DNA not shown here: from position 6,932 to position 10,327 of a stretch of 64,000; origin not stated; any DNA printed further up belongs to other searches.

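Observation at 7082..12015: Two-gene MTase-TRD + SNF2-helicase module: candidate minimal DISARM/BREX-like defense system with no nuclease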

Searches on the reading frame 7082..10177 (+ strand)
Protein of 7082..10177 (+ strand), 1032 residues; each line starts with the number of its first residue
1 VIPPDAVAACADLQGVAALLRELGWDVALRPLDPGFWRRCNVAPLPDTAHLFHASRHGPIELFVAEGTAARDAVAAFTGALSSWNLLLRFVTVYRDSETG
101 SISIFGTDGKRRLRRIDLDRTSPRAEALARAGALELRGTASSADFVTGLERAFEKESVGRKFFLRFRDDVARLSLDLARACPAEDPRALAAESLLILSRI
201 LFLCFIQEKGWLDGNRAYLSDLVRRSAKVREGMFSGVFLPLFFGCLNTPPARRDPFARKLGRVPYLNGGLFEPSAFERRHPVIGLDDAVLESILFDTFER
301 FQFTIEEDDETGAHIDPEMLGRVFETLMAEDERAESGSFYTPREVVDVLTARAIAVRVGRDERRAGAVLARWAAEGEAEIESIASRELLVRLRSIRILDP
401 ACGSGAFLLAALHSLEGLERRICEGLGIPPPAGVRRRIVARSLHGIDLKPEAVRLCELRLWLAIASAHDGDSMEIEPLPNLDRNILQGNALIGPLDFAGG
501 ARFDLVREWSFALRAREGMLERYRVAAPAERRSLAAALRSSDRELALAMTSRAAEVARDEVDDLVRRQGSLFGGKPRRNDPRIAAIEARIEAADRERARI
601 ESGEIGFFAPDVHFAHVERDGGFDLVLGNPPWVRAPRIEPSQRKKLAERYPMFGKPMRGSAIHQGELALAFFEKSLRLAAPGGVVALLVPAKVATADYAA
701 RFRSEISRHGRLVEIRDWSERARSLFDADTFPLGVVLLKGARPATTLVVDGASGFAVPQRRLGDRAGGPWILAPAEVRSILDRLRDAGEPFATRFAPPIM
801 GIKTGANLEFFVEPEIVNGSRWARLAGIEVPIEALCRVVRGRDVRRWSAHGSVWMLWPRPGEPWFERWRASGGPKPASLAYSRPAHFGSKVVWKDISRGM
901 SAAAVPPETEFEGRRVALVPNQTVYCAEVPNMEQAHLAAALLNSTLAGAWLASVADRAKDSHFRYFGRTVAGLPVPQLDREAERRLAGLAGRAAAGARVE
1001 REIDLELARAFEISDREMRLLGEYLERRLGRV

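Call 4: search_protein_families(library=pfam, proteins=[window:7082-10177:+], max_evalue=0.01)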
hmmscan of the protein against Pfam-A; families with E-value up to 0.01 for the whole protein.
window:7082-10177:+ (1032 aa): 6 families
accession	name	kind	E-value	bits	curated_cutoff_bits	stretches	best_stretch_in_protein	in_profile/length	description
PF07669.17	Eco57I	-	1.6e-17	64.5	25.3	1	442-718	2-165/171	Eco57I restriction-modification methylase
PF20473.4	MmeI_Mtase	-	4.8e-12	46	27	1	386-467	12-89/259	MmeI, DNA-methyltransferase domain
PF02384.22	N6_Mtase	-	1.7e-09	37.9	20.4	1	396-462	49-99/311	N-6 DNA Methylase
PF20465.4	MmeI_hel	-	0.00058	21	27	1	197-271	7-75/75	MmeI, helicase spacer domain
PF25120.1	DUF7814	-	0.00072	19.8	27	1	241-282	125-168/228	Domain of unknown function (DUF7814)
PF01170.24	UPF0020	-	0.0049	17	22.3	0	396-418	31-54/197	RMKL-like, methyltransferase domain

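Call 5: search_protein_families(library=padloc, proteins=[window:7082-10177:+], max_evalue=0.01)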
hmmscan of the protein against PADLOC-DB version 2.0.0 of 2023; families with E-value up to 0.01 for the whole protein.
window:7082-10177:+ (1032 aa): 61 families (the best 25 are shown)
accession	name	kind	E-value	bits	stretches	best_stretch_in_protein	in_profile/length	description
PDLC03601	REase_MTase_IIG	-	5.1e-37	125.2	2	390-739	456-779/1110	Type IIG restriction enzyme-methyltransferase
PDLC03596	REase_MTase_IIG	-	8.8e-28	94.8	2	142-329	180-400/1148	Type IIG restriction enzyme-methyltransferase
PDLC03628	REase_MTase_IIG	-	9e-25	84.9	3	149-354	152-355/1100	Type IIG restriction enzyme-methyltransferase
PDLC03598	REase_MTase_IIG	-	7.5e-22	75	1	191-475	187-447/912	Type IIG restriction enzyme-methyltransferase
PDLC03612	REase_MTase_IIG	-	1.2e-21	74.6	3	293-414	401-529/1247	Type IIG restriction enzyme-methyltransferase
PDLC03629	REase_MTase_IIG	-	3.9e-21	72.6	2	328-503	373-545/1182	Type IIG restriction enzyme-methyltransferase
PDLC03627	REase_MTase_IIG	-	4e-21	72.5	1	314-468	327-486/1136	Type IIG restriction enzyme-methyltransferase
PDLC02643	DrmMI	-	2.9e-19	66.5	2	435-697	667-940/1347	DrmMI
PDLC03630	REase_MTase_IIG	-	2.1e-17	60.3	2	318-466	352-472/1100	Type IIG restriction enzyme-methyltransferase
PDLC03335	MTase_II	-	5.5e-17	59.6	2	618-730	192-295/607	Type II methyltransferase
PDLC03599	REase_MTase_IIG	-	1.2e-15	54.5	1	259-493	244-465/959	Type IIG restriction enzyme-methyltransferase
PDLC03604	REase_MTase_IIG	-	1.7e-15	54.1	2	611-719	523-628/1011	Type IIG restriction enzyme-methyltransferase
PDLC03348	MTase_II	-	2.1e-15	54.3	2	381-506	231-350/727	Type II methyltransferase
PDLC04134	mad2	-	3e-13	47.4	2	587-717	330-424/492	mads_2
PDLC03338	MTase_II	-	6.1e-13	46.3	2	620-721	243-332/604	Type II methyltransferase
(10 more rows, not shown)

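Call 9: search_protein_families(library=ncbifam, proteins=[window:7082-10177:+], max_evalue=0.01)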
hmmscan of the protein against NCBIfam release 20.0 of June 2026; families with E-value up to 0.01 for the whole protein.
window:7082-10177:+ (1032 aa): 7 families
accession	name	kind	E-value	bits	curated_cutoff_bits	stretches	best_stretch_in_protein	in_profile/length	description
NF033455.1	BREX_6_MTaseX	exception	4.4e-15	54.3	900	1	378-689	313-609/1319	BREX-6 system adenine-specific DNA-methyltransferase PglX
NF033451.1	BREX_2_MTaseX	equivalog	2e-08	32.5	400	1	392-501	222-325/1185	BREX-2 system adenine-specific DNA-methyltransferase PglX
NF033452.1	BREX_1_MTaseX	exception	1.9e-07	29.3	500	1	377-716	299-591/1210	BREX-1 system adenine-specific DNA-methyltransferase PglX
NF033454.1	BREX_5_MTaseX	exception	3.2e-06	25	900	1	393-467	301-371/1404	BREX-5 system adenine-specific DNA-methyltransferase PglX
TIGR02987.1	met_A_Alw26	exception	5.4e-05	22.1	353.5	0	393-419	31-57/523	Alw26I/Eco31I/Esp3I family type II restriction adenine-specific DNA-methyltransferase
NF047738.1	antiphage_MADS2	equivalog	0.00036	18.9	720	0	395-415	333-353/654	methylation-associated defense system DNA methyltransferase MAD2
TIGR03534.1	RF_mod_PrmC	equivalog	0.0032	17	199.1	0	597-641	132-175/253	peptide chain release factor N(5)-glutamine methyltransferase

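Call 18: find_homologous_proteins(query=window:7082-10177:+)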
Query window:7082-10177:+ (1032 aa): 4834 proteins with E <= 0.001 among 8000 candidates; the best 120 are listed.
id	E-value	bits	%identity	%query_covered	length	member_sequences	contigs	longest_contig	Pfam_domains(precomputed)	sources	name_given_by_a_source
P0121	0.0e+0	2292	100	100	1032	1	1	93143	PF02384.23,PF07669.18,PF20473.5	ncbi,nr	ncbi:MAG TPA: DNA methyltransferase [Thermoanaerobaculia bacterium]|nr:DNA methyltransferase [Thermo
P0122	0.0e+0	1168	56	100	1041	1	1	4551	PF02384.23,PF07669.18,PF20473.5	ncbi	ncbi:MAG: Eco57I restriction-modification methylase domain-containing protein [Thermoanaerobaculia b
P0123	0.0e+0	1165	54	100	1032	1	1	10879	PF02384.23,PF07669.18,PF01170.25,PF20473.5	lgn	-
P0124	0.0e+0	1095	53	100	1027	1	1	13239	PF02384.23,PF07669.18,PF20473.5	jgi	jgi:methylase of polypeptide subunit release factors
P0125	0.0e+0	1080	53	100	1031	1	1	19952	PF02384.23,PF07669.18,PF20473.5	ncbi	-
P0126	0.0e+0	1079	51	100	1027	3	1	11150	PF02384.23,PF07669.18,PF20473.5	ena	-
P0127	0.0e+0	1076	51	100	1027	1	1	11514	PF02384.23,PF07669.18,PF20473.5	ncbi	ncbi:MAG: Eco57I restriction-modification methylase domain-containing protein [Thermoanaerobaculia b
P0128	0.0e+0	1070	51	100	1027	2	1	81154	PF02384.23,PF07669.18,PF20473.5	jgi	jgi:hypothetical protein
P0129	0.0e+0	1068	51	100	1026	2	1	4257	PF02384.23,PF07669.18,PF20473.5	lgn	-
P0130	0.0e+0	1064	51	100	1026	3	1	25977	PF02384.23,PF07669.18,PF20473.5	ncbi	ncbi:MAG: Eco57I restriction-modification methylase domain-containing protein [Thermoanaerobaculia b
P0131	0.0e+0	1049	54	93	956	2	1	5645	PF02384.23,PF07669.18,PF20473.5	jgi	jgi:hypothetical protein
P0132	1.1e-292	992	49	100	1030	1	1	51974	PF02384.23,PF07669.18,PF01170.25,PF20473.5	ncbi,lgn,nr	ncbi:MAG TPA: DNA methyltransferase [Thermoanaerobaculia bacterium]|nr:DNA methyltransferase [Thermo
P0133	5.4e-283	960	50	95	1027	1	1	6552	PF02384.23,PF07669.18,PF20473.5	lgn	-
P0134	1.3e-266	905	46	100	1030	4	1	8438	PF02384.23,PF07669.18,PF20473.5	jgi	jgi:methylase of polypeptide subunit release factors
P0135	4.8e-266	904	46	100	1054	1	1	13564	PF25120.2,PF02384.23,PF07669.18,PF01170.25,PF20473.5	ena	-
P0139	2.6e-263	894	46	100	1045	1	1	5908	PF02384.23,PF07669.18,PF20473.5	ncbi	-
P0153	9.1e-256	869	46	100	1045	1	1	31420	PF02384.23,PF07669.18,PF20473.5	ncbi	ncbi:MAG: Eco57I restriction-modification methylase domain-containing protein [Thermoanaerobaculia b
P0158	4.7e-254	864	45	100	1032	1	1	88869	PF02384.23,PF07669.18,PF20473.5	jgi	jgi:hypothetical protein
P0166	6.4e-253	860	45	99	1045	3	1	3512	PF02384.23,PF07669.18,PF20473.5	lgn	-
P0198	1.6e-250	852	44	100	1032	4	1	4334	PF02384.23,PF07669.18,PF20473.5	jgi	jgi:hypothetical protein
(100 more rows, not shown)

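Call 23: search_solved_structures(query=A1, max_evalue=0.001, show_alignments=2)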
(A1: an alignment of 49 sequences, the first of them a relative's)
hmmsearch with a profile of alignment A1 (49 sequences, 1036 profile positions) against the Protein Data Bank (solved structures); distinct sequences matched with E-value up to 0.001: 10.
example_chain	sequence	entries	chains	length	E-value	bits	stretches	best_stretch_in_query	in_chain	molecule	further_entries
7lni_A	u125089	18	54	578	4.4e-18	67.8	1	617-814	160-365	Site-specific DNA-methyltransferase (adenine-specific)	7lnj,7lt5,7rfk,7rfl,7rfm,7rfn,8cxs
8cxz_A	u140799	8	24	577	4.5e-18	67.8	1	617-814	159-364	Site-specific DNA-methyltransferase (adenine-specific)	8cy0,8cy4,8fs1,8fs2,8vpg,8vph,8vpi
5hr4_C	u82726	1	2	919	3.2e-11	45.2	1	191-456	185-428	MmeI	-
7qw5_A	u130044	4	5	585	4e-09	38.2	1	617-751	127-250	Modification methylase BseCI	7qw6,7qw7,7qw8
9ewz_C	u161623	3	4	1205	1.7e-08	36.1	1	328-450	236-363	Adenine-specific methyltransferase BrxX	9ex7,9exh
8zek_A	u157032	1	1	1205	1.7e-08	36.1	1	328-450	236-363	site-specific DNA-methyltransferase (adenine-specific)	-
8c45_A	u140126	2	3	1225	3.4e-08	35.1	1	328-451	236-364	site-specific DNA-methyltransferase (adenine-specific)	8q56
8w0p_A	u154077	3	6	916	5.4e-06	27.8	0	317-426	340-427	RM.BsaXI | site-specific DNA-methyltransferase (adenine-specific)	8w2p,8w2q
2okc_A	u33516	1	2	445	7.5e-05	24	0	390-457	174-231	Type I restriction enzyme StySJI M protein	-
3ufb_A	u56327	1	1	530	8.1e-05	23.9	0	390-419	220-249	Type I restriction-modification system methyltransferase subunit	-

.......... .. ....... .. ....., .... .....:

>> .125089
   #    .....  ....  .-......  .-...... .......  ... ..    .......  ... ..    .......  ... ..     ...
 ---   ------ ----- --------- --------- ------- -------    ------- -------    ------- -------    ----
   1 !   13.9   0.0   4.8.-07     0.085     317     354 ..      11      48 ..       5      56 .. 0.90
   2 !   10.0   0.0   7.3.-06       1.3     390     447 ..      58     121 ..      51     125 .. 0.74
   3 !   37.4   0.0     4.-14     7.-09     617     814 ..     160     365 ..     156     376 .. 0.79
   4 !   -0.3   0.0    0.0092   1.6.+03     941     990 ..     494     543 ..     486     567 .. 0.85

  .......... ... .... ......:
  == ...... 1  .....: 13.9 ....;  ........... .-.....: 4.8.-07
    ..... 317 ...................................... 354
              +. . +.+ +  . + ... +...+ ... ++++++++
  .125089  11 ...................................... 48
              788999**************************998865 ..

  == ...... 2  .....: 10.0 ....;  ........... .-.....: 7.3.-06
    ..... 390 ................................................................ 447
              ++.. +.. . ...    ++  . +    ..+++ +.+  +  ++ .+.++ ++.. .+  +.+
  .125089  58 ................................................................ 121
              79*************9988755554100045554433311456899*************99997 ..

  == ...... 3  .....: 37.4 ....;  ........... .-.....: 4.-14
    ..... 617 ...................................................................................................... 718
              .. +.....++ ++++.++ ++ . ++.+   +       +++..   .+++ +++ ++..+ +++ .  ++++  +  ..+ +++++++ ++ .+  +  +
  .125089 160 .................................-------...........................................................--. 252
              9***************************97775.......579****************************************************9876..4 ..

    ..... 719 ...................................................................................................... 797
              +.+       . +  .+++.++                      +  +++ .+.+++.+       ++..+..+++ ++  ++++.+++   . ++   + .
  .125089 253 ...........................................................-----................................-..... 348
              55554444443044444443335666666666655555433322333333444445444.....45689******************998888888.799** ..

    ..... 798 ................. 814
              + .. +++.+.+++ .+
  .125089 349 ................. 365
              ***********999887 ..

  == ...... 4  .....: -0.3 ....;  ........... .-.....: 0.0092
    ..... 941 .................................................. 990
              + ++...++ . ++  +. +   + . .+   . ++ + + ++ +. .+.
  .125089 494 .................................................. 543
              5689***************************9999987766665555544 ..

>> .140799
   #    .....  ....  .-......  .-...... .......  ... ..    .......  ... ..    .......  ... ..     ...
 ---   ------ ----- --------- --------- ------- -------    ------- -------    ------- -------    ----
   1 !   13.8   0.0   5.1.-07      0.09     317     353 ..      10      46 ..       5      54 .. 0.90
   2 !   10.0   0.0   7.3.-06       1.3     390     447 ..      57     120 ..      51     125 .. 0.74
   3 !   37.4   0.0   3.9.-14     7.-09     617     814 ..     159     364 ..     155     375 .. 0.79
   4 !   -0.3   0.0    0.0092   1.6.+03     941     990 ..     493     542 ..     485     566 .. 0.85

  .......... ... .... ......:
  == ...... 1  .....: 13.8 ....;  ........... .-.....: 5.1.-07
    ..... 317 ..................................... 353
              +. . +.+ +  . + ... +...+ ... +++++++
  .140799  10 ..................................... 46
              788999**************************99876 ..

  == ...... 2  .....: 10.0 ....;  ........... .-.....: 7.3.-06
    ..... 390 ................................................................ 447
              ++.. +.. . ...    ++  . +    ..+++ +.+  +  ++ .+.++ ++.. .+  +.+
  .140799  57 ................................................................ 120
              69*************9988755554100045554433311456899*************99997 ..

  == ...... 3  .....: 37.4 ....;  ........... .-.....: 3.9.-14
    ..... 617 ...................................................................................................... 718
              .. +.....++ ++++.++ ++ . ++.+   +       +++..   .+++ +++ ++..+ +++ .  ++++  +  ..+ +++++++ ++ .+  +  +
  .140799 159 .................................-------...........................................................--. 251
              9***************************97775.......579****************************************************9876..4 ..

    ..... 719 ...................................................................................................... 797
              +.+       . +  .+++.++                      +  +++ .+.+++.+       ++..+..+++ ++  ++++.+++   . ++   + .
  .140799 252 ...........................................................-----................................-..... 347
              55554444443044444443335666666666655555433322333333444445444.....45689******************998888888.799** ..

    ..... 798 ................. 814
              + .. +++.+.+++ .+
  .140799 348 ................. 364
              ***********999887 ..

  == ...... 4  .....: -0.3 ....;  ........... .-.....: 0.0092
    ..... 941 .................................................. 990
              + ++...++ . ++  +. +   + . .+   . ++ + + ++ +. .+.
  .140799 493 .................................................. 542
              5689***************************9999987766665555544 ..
